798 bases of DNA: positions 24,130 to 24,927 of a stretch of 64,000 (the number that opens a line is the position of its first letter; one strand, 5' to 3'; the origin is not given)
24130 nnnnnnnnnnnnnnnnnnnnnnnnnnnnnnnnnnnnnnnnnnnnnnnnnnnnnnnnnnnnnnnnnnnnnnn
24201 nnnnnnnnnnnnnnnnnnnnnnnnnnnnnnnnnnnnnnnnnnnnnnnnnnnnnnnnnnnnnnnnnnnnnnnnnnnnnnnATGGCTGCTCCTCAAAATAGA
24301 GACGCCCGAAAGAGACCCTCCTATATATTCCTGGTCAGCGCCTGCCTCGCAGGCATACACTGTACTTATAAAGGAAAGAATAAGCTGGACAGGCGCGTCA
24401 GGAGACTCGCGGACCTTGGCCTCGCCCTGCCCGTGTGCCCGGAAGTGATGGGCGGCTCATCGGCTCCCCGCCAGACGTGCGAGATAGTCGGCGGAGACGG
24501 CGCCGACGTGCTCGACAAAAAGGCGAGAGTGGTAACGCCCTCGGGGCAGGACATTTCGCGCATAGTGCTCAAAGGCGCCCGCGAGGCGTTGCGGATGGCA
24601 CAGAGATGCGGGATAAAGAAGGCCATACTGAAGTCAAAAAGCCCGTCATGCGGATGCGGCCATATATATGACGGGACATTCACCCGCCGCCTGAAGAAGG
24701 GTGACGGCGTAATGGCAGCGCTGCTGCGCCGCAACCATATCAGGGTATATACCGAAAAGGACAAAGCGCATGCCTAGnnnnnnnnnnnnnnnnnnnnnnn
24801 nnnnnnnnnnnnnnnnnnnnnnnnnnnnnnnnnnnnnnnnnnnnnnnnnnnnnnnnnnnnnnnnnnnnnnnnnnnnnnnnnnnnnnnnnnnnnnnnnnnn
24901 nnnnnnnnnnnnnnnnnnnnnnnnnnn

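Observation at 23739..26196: Four-gene overlapping operon: flavin-reductase-like / DUF523 (TudS-like) / DUF362-ferredoxin / HINT; possible thio-nucleobase or phosphorothioate desulfuration pathway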

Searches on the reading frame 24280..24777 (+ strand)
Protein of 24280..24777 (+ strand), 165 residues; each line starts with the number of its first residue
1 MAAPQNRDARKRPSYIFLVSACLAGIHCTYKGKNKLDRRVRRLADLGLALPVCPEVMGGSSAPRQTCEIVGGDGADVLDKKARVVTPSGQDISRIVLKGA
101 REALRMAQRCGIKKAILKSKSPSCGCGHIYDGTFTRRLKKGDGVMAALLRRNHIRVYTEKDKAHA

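Call 3: search_protein_families(library=pfam, proteins=[window:24280-24777:+], max_evalue=0.01)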
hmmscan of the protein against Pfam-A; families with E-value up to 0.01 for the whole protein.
window:24280-24777:+ (165 aa): 1 family
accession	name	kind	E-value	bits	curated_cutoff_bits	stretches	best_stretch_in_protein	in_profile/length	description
PF04463.17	2-thiour_desulf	-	1.3e-40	139.2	34.7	1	18-161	2-141/141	2-thiouracil desulfurase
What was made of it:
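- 24280..24777 (+): ORF2 (T), 165 aa: stand-alone TudS-family (DUF523) [4Fe-4S] desulfidase homologue. Residues C22/C53/C124, E55, S121/S123; extra invariant C28; T29 in place of TudS_A R17; basic N-terminal extension. PF04463 1.3e-40 (call 3).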

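Call 4: search_protein_families(library=ncbifam, proteins=[window:24280-24777:+], max_evalue=0.01)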
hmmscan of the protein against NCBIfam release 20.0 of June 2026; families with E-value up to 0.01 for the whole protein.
window:24280-24777:+ (165 aa): 0 families

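Call 7: find_homologous_proteins(query=window:24280-24774:+, max_evalue=0.00001)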
Query window:24280-24774:+ (165 aa): 7648 proteins with E <= 0.00001 among 8000 candidates; the best 120 are listed.
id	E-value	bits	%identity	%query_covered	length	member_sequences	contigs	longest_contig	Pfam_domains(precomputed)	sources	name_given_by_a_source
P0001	7.5e-95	333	91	100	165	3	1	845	PF04463.18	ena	-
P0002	2.0e-89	316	87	100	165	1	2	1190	PF04463.18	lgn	-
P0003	1.2e-67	245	69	98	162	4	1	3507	PF04463.18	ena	-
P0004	3.1e-67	244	68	98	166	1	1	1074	PF04463.18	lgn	-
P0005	1.5e-61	225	61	100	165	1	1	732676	PF04463.18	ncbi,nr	ncbi:MAG: DUF523 domain-containing protein [Candidatus Omnitrophica bacterium]|nr:DUF523 domain-cont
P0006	1.5e-61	225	63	100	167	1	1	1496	PF04463.18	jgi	jgi:uncharacterized protein YbbK (DUF523 family)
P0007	3.6e-61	224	65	96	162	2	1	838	PF04463.18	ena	-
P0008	1.2e-60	222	64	100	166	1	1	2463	PF04463.18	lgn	-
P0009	2.6e-60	221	65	93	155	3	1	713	PF04463.18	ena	-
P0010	6.8e-60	220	63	92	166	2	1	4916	PF04463.18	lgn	-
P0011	5.5e-59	217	65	94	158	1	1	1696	PF04463.18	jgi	jgi:uncharacterized protein YbbK (DUF523 family)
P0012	3.1e-58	214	64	95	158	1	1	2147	PF04463.18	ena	-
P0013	4.3e-58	214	62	98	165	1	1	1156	PF04463.18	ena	-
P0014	1.1e-57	213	62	98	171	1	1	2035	PF04463.18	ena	-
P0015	1.2e-57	212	62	93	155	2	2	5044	PF04463.18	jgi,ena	-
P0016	5.5e-57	210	60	96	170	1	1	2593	PF04463.18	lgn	-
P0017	1.6e-56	209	66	90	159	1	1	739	PF04463.18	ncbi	-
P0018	3.8e-56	208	59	100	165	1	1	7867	PF04463.18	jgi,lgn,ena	-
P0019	9.0e-56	206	57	97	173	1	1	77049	PF04463.18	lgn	-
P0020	1.1e-55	206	63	95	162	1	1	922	PF04463.18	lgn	-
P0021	1.3e-55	206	66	90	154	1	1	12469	PF04463.18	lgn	-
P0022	1.7e-55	205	67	91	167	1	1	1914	PF04463.18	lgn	-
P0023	2.1e-55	205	59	100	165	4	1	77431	PF04463.18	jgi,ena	-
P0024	5.4e-55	204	58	100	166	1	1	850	PF04463.18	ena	-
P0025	6.3e-55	204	59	97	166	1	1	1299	PF04463.18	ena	-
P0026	7.4e-55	203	63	98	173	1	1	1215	PF04463.18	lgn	-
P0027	1.1e-54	203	59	98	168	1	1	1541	PF04463.18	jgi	-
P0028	1.2e-54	203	59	95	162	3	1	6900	PF04463.18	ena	-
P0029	2.1e-54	202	60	93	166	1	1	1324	PF04463.18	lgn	-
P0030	2.6e-54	202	59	98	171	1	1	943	PF04463.18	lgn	-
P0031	3.3e-54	201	61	92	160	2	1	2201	PF04463.18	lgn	-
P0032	5.0e-54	201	60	95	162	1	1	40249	PF04463.18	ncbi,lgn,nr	ncbi:MAG: DUF523 domain-containing protein [Candidatus Omnitrophica bacterium]|nr:DUF523 domain-cont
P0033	1.0e-53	200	63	96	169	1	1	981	PF04463.18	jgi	jgi:uncharacterized protein YbbK (DUF523 family)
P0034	2.2e-53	199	65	85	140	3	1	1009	PF04463.18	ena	-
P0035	2.4e-53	198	60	98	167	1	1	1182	PF04463.18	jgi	jgi:uncharacterized protein YbbK (DUF523 family)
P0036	3.4e-53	198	64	88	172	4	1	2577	PF04463.18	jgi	-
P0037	4.4e-53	198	59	93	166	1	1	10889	PF04463.18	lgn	-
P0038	1.5e-52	196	63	89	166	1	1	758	PF04463.18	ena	-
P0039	8.0e-52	194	59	98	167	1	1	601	PF04463.18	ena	-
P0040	9.6e-52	193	59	94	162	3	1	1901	PF04463.18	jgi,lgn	-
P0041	1.0e-51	193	65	85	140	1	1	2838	PF04463.18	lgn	-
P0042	1.9e-51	192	57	98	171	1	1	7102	PF04463.18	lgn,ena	-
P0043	2.0e-51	192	55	100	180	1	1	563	PF04463.18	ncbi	-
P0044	4.5e-51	191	57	98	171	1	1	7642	PF04463.18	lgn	-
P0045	4.9e-51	191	59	88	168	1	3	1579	PF04463.18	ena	-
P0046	6.6e-51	191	59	98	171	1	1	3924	PF04463.18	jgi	jgi:uncharacterized protein YbbK (DUF523 family)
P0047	7.6e-51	190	56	95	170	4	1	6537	PF04463.18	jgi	-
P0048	8.0e-51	190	60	97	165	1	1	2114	PF04463.18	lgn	-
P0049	1.9e-50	189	58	98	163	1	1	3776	PF04463.18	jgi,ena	-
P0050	2.1e-50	189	56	100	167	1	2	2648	PF04463.18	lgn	-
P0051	4.6e-50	188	59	92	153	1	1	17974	PF04463.18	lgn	-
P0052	8.6e-50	187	57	96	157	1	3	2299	PF04463.18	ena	-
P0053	2.0e-49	186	59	96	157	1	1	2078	PF04463.18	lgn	-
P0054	2.7e-49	185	57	86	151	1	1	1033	PF04463.18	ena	-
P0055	3.5e-49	185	58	96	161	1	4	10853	PF04463.18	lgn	-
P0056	6.4e-49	184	57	91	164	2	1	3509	PF04463.18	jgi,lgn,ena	-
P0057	1.7e-48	183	58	95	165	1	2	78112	PF04463.18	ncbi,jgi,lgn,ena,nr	ncbi:MAG: DUF523 domain-containing protein [Candidatus Omnitrophota bacterium]|nr:DUF523 domain-cont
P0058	2.9e-48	182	56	98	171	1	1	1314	PF04463.18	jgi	-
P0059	4.5e-48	181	59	98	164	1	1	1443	PF04463.18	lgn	-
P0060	4.5e-48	181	58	86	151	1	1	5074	PF04463.18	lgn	-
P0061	1.1e-47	180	59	86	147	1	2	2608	PF04463.18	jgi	jgi:uncharacterized protein YbbK (DUF523 family)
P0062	1.1e-47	180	55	98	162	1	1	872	PF04463.18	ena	-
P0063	1.5e-47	180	57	91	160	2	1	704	PF04463.18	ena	-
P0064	1.6e-47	180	56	86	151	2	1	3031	PF04463.18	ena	-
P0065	2.0e-47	179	55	96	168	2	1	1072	PF04463.18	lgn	-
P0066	2.3e-47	179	52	100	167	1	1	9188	PF04463.18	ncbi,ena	-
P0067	3.2e-47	179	56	91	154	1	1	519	PF04463.18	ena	-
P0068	4.2e-47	178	54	98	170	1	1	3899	PF04463.18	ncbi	-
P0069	5.3e-47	178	56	92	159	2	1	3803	PF04463.18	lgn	-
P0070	8.7e-47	177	61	87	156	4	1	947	PF04463.18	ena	-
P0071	1.2e-46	177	47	88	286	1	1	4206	PF04463.18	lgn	-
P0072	1.2e-46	177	55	97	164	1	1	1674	PF04463.18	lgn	-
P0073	3.2e-46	175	58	87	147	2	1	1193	PF04463.18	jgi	jgi:uncharacterized protein YbbK (DUF523 family)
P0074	3.9e-46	175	47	88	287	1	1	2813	PF04463.18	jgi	-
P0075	4.5e-46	175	57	98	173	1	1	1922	PF04463.18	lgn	-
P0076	5.1e-46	175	55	98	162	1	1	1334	PF04463.18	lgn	-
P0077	6.3e-46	174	57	88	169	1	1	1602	PF04463.18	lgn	-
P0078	9.6e-46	174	54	88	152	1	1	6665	PF04463.18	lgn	-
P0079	9.6e-46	174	56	89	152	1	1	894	PF04463.18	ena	-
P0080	1.2e-45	173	48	96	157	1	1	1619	PF04463.18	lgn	-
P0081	1.5e-45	173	59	88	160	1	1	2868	PF04463.18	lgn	-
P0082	1.7e-45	173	55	93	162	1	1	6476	PF04463.18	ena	-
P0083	1.8e-45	173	46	90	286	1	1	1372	PF04463.18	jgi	jgi:uncharacterized protein YbbK (DUF523 family)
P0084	2.9e-45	172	47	90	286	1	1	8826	PF04463.18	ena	-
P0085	3.1e-45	172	52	98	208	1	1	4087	PF04463.18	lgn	-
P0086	3.8e-45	172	55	88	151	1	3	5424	PF04463.18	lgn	-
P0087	4.0e-45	172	46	88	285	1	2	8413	PF04463.18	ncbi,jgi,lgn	-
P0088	4.5e-45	172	57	90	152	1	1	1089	PF04463.18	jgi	jgi:uncharacterized protein YbbK (DUF523 family)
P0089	5.2e-45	171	53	87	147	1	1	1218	PF04463.18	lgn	-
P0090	9.3e-45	171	56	82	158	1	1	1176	PF04463.18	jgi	-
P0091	1.0e-44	170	53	90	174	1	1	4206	PF04463.18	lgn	-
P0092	1.1e-44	170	54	98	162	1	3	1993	PF04463.18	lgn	-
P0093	1.2e-44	170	57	88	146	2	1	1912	PF04463.18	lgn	-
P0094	1.8e-44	170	54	88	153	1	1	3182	PF04463.18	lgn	-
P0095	2.2e-44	169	57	88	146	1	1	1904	PF04463.18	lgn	-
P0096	2.3e-44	169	54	88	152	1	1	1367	PF04463.18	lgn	-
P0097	4.0e-44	169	55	88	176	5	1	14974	PF04463.18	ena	-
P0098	4.4e-44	168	56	88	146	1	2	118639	PF04463.18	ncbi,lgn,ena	-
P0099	4.6e-44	168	54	88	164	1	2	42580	PF04463.18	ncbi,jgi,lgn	-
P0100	5.0e-44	168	52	91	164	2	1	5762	PF04463.18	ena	-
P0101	5.0e-44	168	51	98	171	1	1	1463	PF04463.18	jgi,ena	-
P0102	5.5e-44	168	56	87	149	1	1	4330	PF04463.18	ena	-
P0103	5.9e-44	168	52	91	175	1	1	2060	PF04463.18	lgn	-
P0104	6.3e-44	168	52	95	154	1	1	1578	PF04463.18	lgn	-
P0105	6.8e-44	168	53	88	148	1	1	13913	PF04463.18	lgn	-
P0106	7.5e-44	168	45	90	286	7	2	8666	PF04463.18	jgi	jgi:uncharacterized protein YbbK (DUF523 family)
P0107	8.0e-44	168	52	90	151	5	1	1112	PF04463.18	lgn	-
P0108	8.4e-44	167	55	88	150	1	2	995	PF04463.18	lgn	-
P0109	1.1e-43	167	55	89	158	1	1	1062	PF04463.18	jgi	jgi:uncharacterized protein YbbK (DUF523 family)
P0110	1.1e-43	167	52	88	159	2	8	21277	PF04463.18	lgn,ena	-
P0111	1.1e-43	167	52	96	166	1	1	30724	PF04463.18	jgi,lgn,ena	-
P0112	1.2e-43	167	55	92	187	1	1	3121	PF04463.18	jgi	-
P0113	1.3e-43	167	46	90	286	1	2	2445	PF04463.18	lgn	-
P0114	1.4e-43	167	54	90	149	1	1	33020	PF04463.18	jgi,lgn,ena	-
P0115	2.0e-43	166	55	89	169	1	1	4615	PF04463.18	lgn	-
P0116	2.2e-43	166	50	93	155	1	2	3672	PF04463.18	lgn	-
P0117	2.6e-43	166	52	90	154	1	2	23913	PF04463.18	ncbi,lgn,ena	-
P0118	2.6e-43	166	47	88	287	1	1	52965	PF04463.18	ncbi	-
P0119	2.7e-43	166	51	91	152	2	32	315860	PF04463.18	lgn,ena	-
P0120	2.7e-43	166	57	84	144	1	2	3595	PF04463.18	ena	-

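Call 8: find_encoding_contigs(protein=window:24280-24774:+, flank=6000, max_places=6)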
Protein window:24280-24774:+ (165 aa): 2 contigs read that carry it; 2 places shown.
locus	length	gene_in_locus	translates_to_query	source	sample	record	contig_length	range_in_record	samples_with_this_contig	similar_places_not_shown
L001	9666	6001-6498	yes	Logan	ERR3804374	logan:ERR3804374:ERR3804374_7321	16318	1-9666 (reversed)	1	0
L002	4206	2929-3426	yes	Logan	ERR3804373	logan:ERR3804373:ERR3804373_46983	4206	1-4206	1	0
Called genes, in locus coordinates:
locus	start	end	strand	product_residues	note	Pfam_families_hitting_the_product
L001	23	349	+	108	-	-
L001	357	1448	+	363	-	PF00465:Fe-ADH, PF13685:Fe-ADH_2, PF01761:DHQ_synthase, PF24621:DHQS_C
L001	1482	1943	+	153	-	PF13302:Acetyltransf_3 (weak), PF13420:Acetyltransf_4, PF13673:Acetyltransf_10, PF00583:Acetyltransf_1, PF13508:Acetyltransf_7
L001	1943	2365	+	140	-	PF13279:4HBT_2, PF03061:4HBT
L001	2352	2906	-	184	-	-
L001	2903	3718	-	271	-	PF13191:AAA_16, PF20703:nSTAND1 (faint), PF01637:ATPase_2 (weak), PF09848:SLFN-g3_helicase (weak), PF13173:AAA_14 (weak), PF13401:AAA_22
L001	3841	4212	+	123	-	PF07238:PilZ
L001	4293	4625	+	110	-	-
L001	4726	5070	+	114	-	PF07238:PilZ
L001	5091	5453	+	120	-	-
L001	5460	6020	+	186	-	PF01613:Flavin_Reduct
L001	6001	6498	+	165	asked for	PF04463:2-thiour_desulf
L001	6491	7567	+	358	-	PF04015:DUF362, PF14697:Fer4_21 (faint), PF00037:Fer4 (weak), PF12797:Fer4_2 (faint), PF12837:Fer4_6 (faint), PF13237:Fer4_10 (weak), PF12838:Fer4_7, PF13187:Fer4_9 (weak), +3 more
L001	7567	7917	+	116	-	PF11969:DcpS_C, PF01230:HIT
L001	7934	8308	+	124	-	PF07238:PilZ (weak)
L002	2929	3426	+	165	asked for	PF04463:2-thiour_desulf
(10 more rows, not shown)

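Call 9: find_encoding_contigs(protein=P0005, flank=5000, max_places=2)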
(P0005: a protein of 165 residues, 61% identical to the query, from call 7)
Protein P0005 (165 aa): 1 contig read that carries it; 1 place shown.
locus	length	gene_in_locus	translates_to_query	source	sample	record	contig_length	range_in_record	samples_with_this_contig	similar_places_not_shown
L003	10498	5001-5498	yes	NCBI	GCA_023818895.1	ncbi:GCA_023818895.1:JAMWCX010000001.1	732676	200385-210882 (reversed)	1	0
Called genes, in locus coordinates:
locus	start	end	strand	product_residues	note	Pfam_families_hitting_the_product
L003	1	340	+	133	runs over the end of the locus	PF01894:YjbQ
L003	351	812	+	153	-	PF13302:Acetyltransf_3 (weak), PF13420:Acetyltransf_4, PF00583:Acetyltransf_1, PF13673:Acetyltransf_10, PF13508:Acetyltransf_7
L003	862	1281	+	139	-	PF01643:Acyl-ACP_TE (weak), PF13279:4HBT_2, PF03061:4HBT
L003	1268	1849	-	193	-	-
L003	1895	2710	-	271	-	PF13191:AAA_16, PF09848:SLFN-g3_helicase (weak), PF13173:AAA_14 (weak), PF13401:AAA_22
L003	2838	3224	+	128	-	PF07238:PilZ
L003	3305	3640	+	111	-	-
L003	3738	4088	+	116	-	PF07238:PilZ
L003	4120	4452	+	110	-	-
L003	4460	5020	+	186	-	PF01613:Flavin_Reduct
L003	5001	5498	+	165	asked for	PF04463:2-thiour_desulf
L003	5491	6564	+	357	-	PF04015:DUF362, PF00037:Fer4 (weak), PF12797:Fer4_2 (faint), PF12837:Fer4_6 (faint), PF13237:Fer4_10, PF14697:Fer4_21 (faint), PF12838:Fer4_7, PF13187:Fer4_9 (weak), +1 more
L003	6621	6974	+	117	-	PF11969:DcpS_C, PF01230:HIT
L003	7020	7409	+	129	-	PF07238:PilZ (weak)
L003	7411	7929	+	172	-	PF14385:DUF4416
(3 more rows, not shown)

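Call 10: find_encoding_contigs(protein=P0023, flank=5000, max_places=2)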
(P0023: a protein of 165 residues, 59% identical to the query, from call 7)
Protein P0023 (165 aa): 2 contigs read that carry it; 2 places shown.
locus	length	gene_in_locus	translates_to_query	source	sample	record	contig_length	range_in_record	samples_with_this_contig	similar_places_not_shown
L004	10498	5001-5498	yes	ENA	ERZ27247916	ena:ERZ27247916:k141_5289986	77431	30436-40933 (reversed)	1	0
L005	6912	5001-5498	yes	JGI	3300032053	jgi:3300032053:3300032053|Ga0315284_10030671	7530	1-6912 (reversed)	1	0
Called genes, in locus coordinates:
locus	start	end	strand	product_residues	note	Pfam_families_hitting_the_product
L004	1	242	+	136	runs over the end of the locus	PF01894:YjbQ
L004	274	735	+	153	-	PF13302:Acetyltransf_3 (weak), PF13420:Acetyltransf_4, PF00583:Acetyltransf_1, PF13673:Acetyltransf_10, PF13508:Acetyltransf_7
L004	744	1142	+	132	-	PF01643:Acyl-ACP_TE (weak), PF13279:4HBT_2, PF03061:4HBT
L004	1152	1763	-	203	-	-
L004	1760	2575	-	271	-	PF13191:AAA_16, PF01637:ATPase_2 (faint), PF13173:AAA_14 (weak), PF13401:AAA_22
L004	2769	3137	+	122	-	PF07238:PilZ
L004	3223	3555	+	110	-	-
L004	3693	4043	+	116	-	PF07238:PilZ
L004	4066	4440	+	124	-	-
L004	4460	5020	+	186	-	PF01613:Flavin_Reduct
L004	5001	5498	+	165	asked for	PF04463:2-thiour_desulf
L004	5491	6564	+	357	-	PF04015:DUF362, PF00037:Fer4 (faint), PF12797:Fer4_2 (faint), PF12837:Fer4_6 (faint), PF13237:Fer4_10 (weak), PF14697:Fer4_21 (weak), PF12838:Fer4_7, PF13187:Fer4_9 (weak), +1 more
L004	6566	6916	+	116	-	PF11969:DcpS_C, PF01230:HIT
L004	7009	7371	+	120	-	PF07238:PilZ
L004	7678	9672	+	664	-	PF08448:PAS_4, PF13426:PAS_9, PF00989:PAS, PF13426:PAS_9, PF01590:GAF, PF13185:GAF_2, PF13492:GAF_3, PF01966:HD, +2 more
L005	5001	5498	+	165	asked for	PF04463:2-thiour_desulf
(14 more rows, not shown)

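Call 11: find_encoding_contigs(protein=P0057, flank=5000, max_places=2)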
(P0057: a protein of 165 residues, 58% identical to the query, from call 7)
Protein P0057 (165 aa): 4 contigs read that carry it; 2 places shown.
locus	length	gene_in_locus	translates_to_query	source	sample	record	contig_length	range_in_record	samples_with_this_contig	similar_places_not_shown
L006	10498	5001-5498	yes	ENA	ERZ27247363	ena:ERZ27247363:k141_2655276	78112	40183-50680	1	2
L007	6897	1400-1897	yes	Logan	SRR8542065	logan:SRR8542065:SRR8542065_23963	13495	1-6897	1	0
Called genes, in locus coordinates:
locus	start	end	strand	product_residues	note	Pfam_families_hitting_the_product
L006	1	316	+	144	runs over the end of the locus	PF01894:YjbQ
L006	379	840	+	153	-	PF13302:Acetyltransf_3 (faint), PF13420:Acetyltransf_4 (weak), PF13673:Acetyltransf_10, PF00583:Acetyltransf_1, PF13508:Acetyltransf_7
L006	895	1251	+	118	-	PF03061:4HBT, PF13279:4HBT_2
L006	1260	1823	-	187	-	-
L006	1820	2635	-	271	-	PF20703:nSTAND1 (weak), PF13191:AAA_16, PF13401:AAA_22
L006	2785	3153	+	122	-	PF07238:PilZ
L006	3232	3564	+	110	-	-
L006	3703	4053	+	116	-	PF07238:PilZ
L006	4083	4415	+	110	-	-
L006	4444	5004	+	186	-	PF01613:Flavin_Reduct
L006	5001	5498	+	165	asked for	PF04463:2-thiour_desulf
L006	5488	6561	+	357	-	PF04015:DUF362, PF00037:Fer4 (weak), PF12797:Fer4_2 (weak), PF12837:Fer4_6 (weak), PF13237:Fer4_10 (weak), PF14697:Fer4_21, PF12838:Fer4_7, PF13187:Fer4_9 (weak), +2 more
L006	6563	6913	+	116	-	PF11969:DcpS_C, PF01230:HIT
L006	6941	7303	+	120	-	PF07238:PilZ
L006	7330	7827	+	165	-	PF07238:PilZ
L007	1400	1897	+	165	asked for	PF04463:2-thiour_desulf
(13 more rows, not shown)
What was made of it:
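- The whole neighbourhood is syntenic wherever the four recur (calls 9-11).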

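Call 17: search_solved_structures(query=window:24280-24774:+, max_evalue=0.001, show_alignments=2)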
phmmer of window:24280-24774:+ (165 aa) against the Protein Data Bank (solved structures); distinct sequences matched with E-value up to 0.001: 1.
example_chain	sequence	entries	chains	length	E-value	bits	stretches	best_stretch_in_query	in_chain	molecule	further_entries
6z92_A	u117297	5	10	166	2.4e-19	73.3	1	17-160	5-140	DUF523 domain-containing protein | TudS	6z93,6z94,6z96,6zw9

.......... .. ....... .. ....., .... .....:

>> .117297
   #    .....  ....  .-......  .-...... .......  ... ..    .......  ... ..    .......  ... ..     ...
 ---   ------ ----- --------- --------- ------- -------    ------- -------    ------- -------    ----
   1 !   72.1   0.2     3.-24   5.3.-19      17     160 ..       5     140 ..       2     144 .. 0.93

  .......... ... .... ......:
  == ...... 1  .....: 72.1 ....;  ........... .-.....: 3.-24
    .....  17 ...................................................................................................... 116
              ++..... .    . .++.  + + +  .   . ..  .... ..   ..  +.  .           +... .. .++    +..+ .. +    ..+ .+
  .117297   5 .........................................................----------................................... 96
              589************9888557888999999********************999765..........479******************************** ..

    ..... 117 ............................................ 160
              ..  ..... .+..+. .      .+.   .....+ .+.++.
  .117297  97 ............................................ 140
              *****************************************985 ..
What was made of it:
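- On TudS / DUF523 (PF04463): E55, S121 and S123 are aligned (call 17).
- TudS residues are conserved (call 17). There is an insertion of about 10 aa (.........) relative to TudS_A (call 17).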
